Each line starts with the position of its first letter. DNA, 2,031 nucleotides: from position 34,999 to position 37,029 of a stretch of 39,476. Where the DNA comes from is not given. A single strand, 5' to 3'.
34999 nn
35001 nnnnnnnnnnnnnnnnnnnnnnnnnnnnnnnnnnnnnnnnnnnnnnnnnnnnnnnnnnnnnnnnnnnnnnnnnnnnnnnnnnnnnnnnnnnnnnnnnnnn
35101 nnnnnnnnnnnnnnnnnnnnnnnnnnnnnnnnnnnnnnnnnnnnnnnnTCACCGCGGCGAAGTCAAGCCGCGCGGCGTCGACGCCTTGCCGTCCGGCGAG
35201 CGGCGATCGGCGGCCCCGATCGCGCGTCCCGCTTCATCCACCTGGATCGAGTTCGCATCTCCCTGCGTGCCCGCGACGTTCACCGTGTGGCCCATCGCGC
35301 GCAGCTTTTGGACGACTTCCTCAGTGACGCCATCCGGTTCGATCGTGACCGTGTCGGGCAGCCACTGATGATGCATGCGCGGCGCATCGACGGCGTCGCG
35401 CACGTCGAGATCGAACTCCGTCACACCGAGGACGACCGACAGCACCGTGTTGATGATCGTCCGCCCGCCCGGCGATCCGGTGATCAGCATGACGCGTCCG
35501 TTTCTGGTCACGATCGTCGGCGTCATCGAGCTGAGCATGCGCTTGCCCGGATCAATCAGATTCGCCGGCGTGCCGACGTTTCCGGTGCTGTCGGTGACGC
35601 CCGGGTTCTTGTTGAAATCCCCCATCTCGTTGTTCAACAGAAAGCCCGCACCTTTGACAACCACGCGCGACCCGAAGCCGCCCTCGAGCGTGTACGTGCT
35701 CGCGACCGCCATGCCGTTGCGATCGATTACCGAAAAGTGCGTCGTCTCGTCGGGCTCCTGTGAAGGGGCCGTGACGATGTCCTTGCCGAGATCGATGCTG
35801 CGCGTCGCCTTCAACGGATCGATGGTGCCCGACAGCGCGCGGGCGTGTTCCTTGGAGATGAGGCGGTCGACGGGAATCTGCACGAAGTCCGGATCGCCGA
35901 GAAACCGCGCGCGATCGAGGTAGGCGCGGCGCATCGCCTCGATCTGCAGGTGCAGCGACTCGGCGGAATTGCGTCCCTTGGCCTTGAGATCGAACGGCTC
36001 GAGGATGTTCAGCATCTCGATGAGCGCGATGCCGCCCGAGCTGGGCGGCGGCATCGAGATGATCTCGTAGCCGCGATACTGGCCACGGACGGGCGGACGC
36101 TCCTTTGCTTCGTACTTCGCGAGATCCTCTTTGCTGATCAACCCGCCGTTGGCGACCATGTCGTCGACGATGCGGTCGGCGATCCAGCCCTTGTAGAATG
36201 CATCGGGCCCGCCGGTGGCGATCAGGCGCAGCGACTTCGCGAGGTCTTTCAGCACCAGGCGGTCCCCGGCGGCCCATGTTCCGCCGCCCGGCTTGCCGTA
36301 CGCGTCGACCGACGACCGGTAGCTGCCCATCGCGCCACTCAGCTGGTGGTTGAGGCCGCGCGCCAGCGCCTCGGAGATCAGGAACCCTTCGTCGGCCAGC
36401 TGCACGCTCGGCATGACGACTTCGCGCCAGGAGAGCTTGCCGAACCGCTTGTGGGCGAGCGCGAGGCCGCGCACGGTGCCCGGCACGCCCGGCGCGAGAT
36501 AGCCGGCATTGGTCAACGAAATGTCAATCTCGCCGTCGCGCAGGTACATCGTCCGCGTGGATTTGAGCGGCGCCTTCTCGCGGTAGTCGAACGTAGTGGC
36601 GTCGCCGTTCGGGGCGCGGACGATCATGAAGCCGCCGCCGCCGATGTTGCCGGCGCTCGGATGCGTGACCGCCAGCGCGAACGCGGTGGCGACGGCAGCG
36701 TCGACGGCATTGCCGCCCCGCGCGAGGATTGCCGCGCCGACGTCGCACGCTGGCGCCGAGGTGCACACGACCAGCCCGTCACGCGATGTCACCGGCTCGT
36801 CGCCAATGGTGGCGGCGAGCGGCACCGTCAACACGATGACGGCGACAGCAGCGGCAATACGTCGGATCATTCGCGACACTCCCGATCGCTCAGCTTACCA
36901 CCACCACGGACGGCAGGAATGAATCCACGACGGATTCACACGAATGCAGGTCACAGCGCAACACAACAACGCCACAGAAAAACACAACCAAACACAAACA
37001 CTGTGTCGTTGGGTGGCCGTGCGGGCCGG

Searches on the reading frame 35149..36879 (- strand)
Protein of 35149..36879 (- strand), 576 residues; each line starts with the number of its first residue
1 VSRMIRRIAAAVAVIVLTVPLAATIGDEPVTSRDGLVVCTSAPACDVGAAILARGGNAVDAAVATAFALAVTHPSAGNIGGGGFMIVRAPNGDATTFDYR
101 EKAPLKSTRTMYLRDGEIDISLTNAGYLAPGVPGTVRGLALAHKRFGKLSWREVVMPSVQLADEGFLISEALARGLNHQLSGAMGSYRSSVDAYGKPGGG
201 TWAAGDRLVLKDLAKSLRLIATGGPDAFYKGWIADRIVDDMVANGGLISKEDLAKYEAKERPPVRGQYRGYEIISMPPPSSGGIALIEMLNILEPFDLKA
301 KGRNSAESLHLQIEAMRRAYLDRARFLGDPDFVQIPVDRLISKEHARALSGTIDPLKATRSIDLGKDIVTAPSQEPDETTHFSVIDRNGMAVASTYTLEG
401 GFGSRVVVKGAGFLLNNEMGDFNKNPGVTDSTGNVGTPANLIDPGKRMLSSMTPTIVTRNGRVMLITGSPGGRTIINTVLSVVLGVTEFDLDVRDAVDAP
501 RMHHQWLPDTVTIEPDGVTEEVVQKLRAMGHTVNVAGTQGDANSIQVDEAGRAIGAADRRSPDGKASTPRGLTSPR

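Call 8: search_protein_families(library=pfam, proteins=[window:35149-36879:-])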
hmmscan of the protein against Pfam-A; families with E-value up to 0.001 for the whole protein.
window:35149-36879:- (576 aa): 1 family
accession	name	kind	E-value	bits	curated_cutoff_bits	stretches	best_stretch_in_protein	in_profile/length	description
PF01019.26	G_glu_transpept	-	4.7e-167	557.3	27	1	50-561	2-510/512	Gamma-glutamyltranspeptidase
